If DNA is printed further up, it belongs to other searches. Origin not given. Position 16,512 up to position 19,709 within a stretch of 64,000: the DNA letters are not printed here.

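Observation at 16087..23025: A T9SS type-A cargo gene is translationally coupled inside a Wbp-type UDP-sugar operon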

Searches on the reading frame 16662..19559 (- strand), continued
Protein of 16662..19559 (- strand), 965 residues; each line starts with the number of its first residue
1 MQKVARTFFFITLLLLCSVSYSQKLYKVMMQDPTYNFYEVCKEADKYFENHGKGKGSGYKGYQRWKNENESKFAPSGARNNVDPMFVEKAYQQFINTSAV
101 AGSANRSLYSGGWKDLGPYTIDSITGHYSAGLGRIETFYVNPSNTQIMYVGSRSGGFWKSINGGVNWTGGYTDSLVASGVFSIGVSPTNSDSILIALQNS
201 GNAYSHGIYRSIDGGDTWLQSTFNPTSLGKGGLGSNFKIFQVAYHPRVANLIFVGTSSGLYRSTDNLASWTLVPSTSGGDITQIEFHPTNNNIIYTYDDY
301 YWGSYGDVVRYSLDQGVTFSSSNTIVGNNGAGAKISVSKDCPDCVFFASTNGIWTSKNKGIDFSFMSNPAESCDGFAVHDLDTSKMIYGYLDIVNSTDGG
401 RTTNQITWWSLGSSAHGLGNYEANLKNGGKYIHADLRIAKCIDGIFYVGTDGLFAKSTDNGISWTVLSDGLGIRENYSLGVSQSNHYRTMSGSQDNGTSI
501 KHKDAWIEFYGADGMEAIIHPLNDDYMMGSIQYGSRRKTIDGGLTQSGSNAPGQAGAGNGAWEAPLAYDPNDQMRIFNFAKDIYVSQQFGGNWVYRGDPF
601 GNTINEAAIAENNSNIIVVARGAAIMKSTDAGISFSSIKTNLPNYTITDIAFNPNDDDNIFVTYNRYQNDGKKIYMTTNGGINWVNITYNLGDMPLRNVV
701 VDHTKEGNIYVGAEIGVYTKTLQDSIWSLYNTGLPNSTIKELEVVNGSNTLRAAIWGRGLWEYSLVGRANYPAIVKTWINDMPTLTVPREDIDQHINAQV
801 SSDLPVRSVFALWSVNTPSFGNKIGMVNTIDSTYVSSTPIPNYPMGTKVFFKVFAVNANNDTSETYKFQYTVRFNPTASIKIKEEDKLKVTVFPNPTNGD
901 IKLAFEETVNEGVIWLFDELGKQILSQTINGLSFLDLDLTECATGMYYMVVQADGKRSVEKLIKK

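Call 15: find_encoding_contigs(protein=P0013, flank=8000, max_places=2)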
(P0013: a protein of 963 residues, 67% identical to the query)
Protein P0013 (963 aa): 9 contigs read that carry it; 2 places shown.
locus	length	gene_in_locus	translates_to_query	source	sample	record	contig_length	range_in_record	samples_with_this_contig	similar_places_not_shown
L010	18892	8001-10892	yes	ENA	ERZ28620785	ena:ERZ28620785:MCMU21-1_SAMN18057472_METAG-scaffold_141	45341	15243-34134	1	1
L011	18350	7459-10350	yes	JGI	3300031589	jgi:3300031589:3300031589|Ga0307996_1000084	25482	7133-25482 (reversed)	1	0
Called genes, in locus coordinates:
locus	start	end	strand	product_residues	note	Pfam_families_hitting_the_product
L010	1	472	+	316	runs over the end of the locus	PF11751:PorP_SprF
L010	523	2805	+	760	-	PF07676:PD40 (faint), PF22904:NOMO1-like_2nd (faint), PF13620:CarboxypepD_reg (weak), PF13715:CarbopepD_reg_2 (faint), PF17210:SdrD_B (faint), PF00691:OmpA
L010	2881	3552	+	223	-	PF05430:Methyltransf_30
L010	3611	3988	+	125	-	PF06170:DUF983 (faint)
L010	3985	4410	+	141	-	PF00581:Rhodanese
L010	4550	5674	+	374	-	PF00155:Aminotran_1_2, PF01041:DegT_DnrJ_EryC1, PF01212:Beta_elim_lyase, PF00266:Aminotran_5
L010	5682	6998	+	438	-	PF01210:NAD_Gly3P_dh_N (faint), PF02737:3HCDH_N (faint), PF03446:NAD_binding_2 (faint), PF03721:UDPG_MGDP_dh_N, PF03807:F420_oxidored (faint), PF00984:UDPG_MGDP_dh, PF03720:UDPG_MGDP_dh_C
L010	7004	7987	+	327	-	PF01073:3Beta_HSD, PF01370:Epimerase, PF02719:Polysacc_synt_2 (faint), PF04321:RmlD_sub_bind, PF16363:GDP_Man_Dehyd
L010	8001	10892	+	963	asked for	PF15902:Sortilin-Vps10, PF18962:Por_Secre_tail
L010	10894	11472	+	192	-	PF25084:LbH_EIF2B, PF25087:GMPPB_C (faint), PF00132:Hexapep, PF14602:Hexapep_2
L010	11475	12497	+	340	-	PF01408:GFO_IDH_MocA, PF02894:GFO_IDH_MocA_C, PF22725:GFO_IDH_MocA_C3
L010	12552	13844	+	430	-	PF03721:UDPG_MGDP_dh_N, PF00984:UDPG_MGDP_dh, PF03720:UDPG_MGDP_dh_C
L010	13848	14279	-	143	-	-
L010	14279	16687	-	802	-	PF13620:CarboxypepD_reg, PF13715:CarbopepD_reg_2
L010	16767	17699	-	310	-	PF11751:PorP_SprF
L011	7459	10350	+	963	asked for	PF15902:Sortilin-Vps10, PF18962:Por_Secre_tail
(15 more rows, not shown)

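Call 16: find_encoding_contigs(protein=P0018, flank=8000, max_places=2)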
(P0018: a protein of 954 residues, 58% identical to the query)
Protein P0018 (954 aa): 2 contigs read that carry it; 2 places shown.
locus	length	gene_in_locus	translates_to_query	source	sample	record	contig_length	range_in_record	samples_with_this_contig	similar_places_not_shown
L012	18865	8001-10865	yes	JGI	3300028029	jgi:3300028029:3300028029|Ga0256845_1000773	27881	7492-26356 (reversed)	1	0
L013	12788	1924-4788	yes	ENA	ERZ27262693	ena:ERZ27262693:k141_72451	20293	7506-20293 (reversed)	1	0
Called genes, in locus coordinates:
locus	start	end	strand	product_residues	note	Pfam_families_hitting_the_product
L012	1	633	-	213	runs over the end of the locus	PF10677:DUF2490 (faint)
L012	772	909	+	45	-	-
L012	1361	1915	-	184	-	PF01713:Smr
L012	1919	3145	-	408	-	PF04413:Glycos_transf_N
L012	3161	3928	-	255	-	-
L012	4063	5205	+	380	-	PF00155:Aminotran_1_2, PF00266:Aminotran_5 (weak), PF01041:DegT_DnrJ_EryC1, PF01212:Beta_elim_lyase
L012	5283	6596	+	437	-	PF02558:ApbA (faint), PF03446:NAD_binding_2 (faint), PF03721:UDPG_MGDP_dh_N, PF03807:F420_oxidored (faint), PF00984:UDPG_MGDP_dh, PF03720:UDPG_MGDP_dh_C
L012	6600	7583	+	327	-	PF01073:3Beta_HSD, PF01370:Epimerase, PF02719:Polysacc_synt_2 (faint), PF04321:RmlD_sub_bind, PF16363:GDP_Man_Dehyd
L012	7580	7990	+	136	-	-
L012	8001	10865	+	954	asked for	PF13088:BNR_2 (faint), PF15902:Sortilin-Vps10, PF18962:Por_Secre_tail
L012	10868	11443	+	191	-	PF25084:LbH_EIF2B, PF25087:GMPPB_C (faint), PF00132:Hexapep, PF14602:Hexapep_2 (weak)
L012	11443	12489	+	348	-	PF01408:GFO_IDH_MocA, PF03447:NAD_binding_3 (weak), PF02894:GFO_IDH_MocA_C, PF22725:GFO_IDH_MocA_C3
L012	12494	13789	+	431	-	PF01210:NAD_Gly3P_dh_N (faint), PF03721:UDPG_MGDP_dh_N, PF00984:UDPG_MGDP_dh, PF03720:UDPG_MGDP_dh_C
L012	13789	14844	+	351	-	PF01073:3Beta_HSD, PF01370:Epimerase, PF02719:Polysacc_synt_2, PF04321:RmlD_sub_bind, PF07993:NAD_binding_4, PF16363:GDP_Man_Dehyd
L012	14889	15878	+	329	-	PF00106:adh_short (faint), PF01073:3Beta_HSD, PF01370:Epimerase, PF02719:Polysacc_synt_2, PF07993:NAD_binding_4 (weak), PF13460:NAD_binding_10, PF16363:GDP_Man_Dehyd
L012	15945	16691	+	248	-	PF19567:CpsB_CapC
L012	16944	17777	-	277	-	PF13181:TPR_8 (faint), PF13428:TPR_14 (faint), PF25062:ARM_TT21_N (faint), PF23914:TPR_CcmH_CycH (faint), PF00515:TPR_1 (faint), PF07719:TPR_2 (faint), PF12569:NatA_aux_su (weak), PF12895:ANAPC3 (weak), +4 more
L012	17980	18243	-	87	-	-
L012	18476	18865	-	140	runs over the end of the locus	PF03652:RuvX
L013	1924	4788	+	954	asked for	PF13088:BNR_2 (faint), PF15902:Sortilin-Vps10, PF18962:Por_Secre_tail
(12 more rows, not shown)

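Call 17: find_encoding_contigs(protein=P0119, flank=8000, max_places=2)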
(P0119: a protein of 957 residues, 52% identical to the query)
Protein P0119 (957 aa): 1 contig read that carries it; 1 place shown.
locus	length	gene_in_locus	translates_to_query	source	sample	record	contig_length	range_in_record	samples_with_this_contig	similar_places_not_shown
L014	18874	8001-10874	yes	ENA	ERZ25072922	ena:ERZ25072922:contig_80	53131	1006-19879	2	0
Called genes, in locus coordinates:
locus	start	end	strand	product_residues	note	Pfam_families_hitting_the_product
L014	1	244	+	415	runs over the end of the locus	?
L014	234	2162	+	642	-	PF12969:DUF3857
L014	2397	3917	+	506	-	PF03321:GH3, PF23571:GH3_M, PF23572:GH3_C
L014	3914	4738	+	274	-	-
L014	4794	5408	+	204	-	PF01712:dNK, PF02223:Thymidylate_kin (faint), PF13238:AAA_18 (faint)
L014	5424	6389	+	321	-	PF01073:3Beta_HSD, PF01370:Epimerase, PF04321:RmlD_sub_bind (faint), PF07993:NAD_binding_4 (faint), PF16363:GDP_Man_Dehyd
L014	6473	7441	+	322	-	PF22612:GH113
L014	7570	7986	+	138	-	-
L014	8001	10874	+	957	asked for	PF15902:Sortilin-Vps10, PF18962:Por_Secre_tail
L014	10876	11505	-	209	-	PF01983:CofC (faint), PF09837:DUF2064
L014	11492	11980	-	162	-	PF00581:Rhodanese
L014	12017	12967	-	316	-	PF14054:DUF4249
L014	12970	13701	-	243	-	-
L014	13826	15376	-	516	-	PF13620:CarboxypepD_reg, PF13715:CarbopepD_reg_2, PF07715:Plug, PF00593:TonB_dep_Rec_b-barrel (weak), PF25183:OMP_b-brl_4 (faint)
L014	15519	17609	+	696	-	PF14938:SNAP (faint), PF07719:TPR_2 (faint), PF13424:TPR_12, PF00515:TPR_1 (weak), PF13424:TPR_12 (weak), PF07536:HWE_HK (weak), PF07568:HisKA_2, PF02518:HATPase_c (weak), +3 more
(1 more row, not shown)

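Call 19: find_encoding_contigs(protein=P0090, flank=8000, max_places=1)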
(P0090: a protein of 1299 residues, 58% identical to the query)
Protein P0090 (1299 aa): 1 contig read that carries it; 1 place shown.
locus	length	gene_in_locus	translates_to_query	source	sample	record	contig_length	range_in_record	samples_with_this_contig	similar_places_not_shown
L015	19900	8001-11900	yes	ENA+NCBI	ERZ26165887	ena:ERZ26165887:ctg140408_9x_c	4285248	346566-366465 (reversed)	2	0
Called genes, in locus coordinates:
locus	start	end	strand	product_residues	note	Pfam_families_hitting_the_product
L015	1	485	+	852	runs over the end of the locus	-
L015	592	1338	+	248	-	PF01471:PG_binding_1, PF05257:CHAP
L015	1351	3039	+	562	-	PF24096:DUF7379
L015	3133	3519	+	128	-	-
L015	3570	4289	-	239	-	PF00326:Peptidase_S9 (faint), PF12146:Hydrolase_4 (faint)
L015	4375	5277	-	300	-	PF00535:Glycos_transf_2, PF10111:Glyco_tranf_2_2 (weak)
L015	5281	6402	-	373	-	PF13439:Glyco_transf_4, PF00534:Glycos_transf_1, PF13692:Glyco_trans_1_4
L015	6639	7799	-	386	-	PF13173:AAA_14, PF13401:AAA_22 (faint), PF13635:DUF4143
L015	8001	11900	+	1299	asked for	PF15902:Sortilin-Vps10, PF20009:GEVED, PF18962:Por_Secre_tail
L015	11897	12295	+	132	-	-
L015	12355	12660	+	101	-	PF21956:DUF6922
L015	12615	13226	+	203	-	PF08843:AbiEii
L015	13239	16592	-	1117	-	PF17757:UvrB_inter, PF02559:CarD_TRCF_RID, PF00270:DEAD, PF04851:ResIII (weak), PF00271:Helicase_C, PF03461:TRCF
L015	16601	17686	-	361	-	PF00316:FBPase, PF18913:FBPase_C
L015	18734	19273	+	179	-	-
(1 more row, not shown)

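Call 20: find_encoding_contigs(protein=P0107, flank=8000, max_places=1)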
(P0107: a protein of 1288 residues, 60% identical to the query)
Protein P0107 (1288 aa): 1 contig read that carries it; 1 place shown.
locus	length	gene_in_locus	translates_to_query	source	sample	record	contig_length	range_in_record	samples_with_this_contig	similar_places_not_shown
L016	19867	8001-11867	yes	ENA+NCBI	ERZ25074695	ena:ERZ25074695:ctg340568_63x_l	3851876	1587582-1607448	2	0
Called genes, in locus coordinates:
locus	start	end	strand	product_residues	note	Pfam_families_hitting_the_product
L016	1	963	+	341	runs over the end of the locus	PF01594:AI-2E_transport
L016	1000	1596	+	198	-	PF00440:TetR_N, PF16925:TetR_C_13, PF21993:TetR_C_13_2 (weak)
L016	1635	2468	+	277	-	PF00561:Abhydrolase_1 (faint)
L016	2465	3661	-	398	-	PF04413:Glycos_transf_N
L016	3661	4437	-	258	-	-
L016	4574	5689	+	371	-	PF00155:Aminotran_1_2, PF01041:DegT_DnrJ_EryC1, PF00266:Aminotran_5 (weak), PF01212:Beta_elim_lyase (weak)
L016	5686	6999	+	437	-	PF01210:NAD_Gly3P_dh_N (faint), PF03446:NAD_binding_2 (faint), PF03721:UDPG_MGDP_dh_N, PF00984:UDPG_MGDP_dh, PF03720:UDPG_MGDP_dh_C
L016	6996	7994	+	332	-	PF01073:3Beta_HSD (weak), PF01370:Epimerase, PF02719:Polysacc_synt_2 (faint), PF04321:RmlD_sub_bind, PF16363:GDP_Man_Dehyd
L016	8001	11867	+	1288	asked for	PF15902:Sortilin-Vps10, PF20009:GEVED, PF18962:Por_Secre_tail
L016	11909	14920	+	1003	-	PF15902:Sortilin-Vps10, PF18962:Por_Secre_tail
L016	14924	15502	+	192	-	PF25084:LbH_EIF2B, PF25087:GMPPB_C (faint), PF00132:Hexapep, PF14602:Hexapep_2 (weak)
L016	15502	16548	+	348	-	PF01408:GFO_IDH_MocA, PF02894:GFO_IDH_MocA_C, PF22725:GFO_IDH_MocA_C3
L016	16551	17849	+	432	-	PF03721:UDPG_MGDP_dh_N, PF00984:UDPG_MGDP_dh, PF03720:UDPG_MGDP_dh_C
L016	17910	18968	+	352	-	PF01073:3Beta_HSD, PF01370:Epimerase, PF02719:Polysacc_synt_2, PF04321:RmlD_sub_bind, PF07993:NAD_binding_4, PF16363:GDP_Man_Dehyd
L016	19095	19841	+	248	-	PF19567:CpsB_CapC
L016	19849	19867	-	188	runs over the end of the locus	PF12867:DinB_2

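Call 21: find_encoding_contigs(protein=P0026, flank=8000, max_places=1)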
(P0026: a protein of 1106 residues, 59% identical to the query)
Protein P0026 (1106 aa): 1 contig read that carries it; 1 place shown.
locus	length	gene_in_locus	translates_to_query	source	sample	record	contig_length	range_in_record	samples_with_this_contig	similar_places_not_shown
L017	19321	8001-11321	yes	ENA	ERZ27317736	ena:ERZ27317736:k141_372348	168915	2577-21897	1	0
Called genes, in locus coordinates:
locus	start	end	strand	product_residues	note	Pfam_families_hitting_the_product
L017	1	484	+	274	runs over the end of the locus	PF00106:adh_short, PF13561:adh_short_C2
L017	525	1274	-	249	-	-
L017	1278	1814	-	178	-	PF09603:Fib_succ_major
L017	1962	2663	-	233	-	-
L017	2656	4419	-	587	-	PF03993:DUF349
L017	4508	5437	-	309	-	PF00294:PfkB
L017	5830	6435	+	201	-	PF01926:MMR_HSR1, PF02421:FeoB_N (weak), PF03193:RsgA_GTPase (faint)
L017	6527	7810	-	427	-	PF00270:DEAD, PF04851:ResIII, PF13245:AAA_19 (faint), PF00271:Helicase_C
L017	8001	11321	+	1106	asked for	PF15902:Sortilin-Vps10 (weak), PF20009:GEVED, PF18962:Por_Secre_tail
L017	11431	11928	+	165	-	PF00829:Ribosomal_L21p, PF07498:Rho_N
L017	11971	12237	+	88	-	PF01016:Ribosomal_L27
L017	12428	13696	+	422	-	PF02403:Seryl_tRNA_N, PF00587:tRNA-synt_2b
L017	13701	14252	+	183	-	-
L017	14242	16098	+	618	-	PF13424:TPR_12 (faint), PF07719:TPR_2 (faint), PF13174:TPR_6 (faint), PF13428:TPR_14 (faint), PF13432:TPR_16 (faint)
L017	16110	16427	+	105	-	PF14114:DUF4286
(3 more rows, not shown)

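Call 22: search_solved_structures(query=window:16665-19559:-, max_evalue=0.01, show_alignments=1)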
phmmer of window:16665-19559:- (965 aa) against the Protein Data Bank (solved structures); distinct sequences matched with E-value up to 0.01: 2.
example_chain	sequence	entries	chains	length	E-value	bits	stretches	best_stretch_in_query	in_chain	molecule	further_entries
6p2k_A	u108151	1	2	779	7.3e-08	34.2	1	207-307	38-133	Fibronectin type III domain-containing protein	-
3b7f_A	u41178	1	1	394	9.5e-05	23.9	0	187-273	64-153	Glycosyl hydrolase, BNR repeat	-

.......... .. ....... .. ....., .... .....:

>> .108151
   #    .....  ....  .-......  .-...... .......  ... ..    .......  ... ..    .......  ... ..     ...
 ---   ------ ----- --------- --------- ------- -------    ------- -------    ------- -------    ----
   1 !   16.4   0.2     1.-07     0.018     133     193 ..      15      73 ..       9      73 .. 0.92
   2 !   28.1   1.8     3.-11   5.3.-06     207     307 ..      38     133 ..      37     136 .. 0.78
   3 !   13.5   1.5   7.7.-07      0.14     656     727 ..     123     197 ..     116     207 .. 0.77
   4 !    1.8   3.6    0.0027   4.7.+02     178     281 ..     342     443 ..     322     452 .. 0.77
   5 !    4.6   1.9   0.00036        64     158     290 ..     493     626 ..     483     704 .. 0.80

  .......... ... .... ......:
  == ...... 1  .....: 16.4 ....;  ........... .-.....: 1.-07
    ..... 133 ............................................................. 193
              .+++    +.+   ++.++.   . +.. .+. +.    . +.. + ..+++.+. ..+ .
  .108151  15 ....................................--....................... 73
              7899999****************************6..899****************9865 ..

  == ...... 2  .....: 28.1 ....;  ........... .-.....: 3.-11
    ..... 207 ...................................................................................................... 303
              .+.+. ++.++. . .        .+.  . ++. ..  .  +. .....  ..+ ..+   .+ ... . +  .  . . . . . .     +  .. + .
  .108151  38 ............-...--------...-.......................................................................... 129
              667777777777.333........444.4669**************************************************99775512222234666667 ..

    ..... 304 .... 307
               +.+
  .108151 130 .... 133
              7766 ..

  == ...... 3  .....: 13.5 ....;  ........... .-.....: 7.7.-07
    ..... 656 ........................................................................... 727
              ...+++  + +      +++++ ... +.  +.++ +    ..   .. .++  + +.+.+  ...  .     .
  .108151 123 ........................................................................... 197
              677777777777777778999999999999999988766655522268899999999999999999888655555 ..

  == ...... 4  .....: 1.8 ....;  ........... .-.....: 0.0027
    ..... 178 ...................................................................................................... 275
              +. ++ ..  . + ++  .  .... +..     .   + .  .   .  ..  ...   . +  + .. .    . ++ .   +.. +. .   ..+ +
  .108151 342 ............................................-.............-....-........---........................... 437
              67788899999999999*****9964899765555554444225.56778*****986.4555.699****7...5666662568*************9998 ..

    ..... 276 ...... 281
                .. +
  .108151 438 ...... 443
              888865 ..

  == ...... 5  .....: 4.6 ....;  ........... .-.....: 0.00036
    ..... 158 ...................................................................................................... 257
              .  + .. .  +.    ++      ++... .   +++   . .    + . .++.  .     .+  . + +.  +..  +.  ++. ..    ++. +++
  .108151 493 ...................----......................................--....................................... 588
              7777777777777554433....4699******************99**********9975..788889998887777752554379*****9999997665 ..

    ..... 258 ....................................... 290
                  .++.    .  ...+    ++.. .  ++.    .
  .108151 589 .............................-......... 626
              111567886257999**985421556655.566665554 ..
